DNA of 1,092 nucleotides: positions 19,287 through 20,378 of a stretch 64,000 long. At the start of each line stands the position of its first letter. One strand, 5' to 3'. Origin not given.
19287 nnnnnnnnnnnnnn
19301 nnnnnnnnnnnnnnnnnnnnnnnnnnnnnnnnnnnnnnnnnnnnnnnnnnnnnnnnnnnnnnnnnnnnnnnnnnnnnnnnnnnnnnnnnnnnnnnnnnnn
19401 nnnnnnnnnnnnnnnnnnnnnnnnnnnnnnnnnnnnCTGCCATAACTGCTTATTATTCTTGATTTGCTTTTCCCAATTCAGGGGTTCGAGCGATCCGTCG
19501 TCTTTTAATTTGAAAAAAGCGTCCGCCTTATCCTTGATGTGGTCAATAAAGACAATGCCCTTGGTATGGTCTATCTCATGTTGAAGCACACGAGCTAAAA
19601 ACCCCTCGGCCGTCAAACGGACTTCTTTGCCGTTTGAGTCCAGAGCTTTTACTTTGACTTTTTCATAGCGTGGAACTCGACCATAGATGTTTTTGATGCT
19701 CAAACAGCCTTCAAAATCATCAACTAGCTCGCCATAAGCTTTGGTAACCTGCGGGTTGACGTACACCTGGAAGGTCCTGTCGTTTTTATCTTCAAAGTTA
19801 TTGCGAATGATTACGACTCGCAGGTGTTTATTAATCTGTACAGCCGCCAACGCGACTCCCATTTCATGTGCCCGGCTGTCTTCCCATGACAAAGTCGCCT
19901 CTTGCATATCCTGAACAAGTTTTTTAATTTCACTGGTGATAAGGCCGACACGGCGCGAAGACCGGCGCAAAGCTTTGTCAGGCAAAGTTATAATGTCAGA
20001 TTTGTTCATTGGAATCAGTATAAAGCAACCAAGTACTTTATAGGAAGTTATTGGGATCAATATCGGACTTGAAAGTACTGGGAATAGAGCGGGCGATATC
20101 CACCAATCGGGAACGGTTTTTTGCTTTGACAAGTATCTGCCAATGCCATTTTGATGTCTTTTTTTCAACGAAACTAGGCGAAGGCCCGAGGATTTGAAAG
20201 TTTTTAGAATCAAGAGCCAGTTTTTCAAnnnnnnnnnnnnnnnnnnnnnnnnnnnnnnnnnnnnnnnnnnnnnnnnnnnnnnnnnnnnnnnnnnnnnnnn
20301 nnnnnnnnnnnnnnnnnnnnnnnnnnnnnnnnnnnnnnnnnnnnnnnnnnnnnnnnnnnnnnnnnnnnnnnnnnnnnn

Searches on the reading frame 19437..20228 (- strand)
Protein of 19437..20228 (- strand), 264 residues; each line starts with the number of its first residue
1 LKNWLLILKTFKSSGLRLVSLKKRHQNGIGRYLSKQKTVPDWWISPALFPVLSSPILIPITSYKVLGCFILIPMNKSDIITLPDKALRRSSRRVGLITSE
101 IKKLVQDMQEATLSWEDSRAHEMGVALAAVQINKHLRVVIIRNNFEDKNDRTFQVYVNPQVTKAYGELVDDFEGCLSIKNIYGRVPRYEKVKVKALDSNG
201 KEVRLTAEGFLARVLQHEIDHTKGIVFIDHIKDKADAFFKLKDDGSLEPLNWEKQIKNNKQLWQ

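Call 52: search_protein_families(library=pfam, proteins=[window:19437-20228:-])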
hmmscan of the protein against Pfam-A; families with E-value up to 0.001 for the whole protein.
window:19437-20228:- (264 aa): 1 family
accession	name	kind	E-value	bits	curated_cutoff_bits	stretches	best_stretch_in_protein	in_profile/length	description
PF01327.26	Pep_deformylase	-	7e-45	152.8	22.8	1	78-234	3-153/156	Polypeptide deformylase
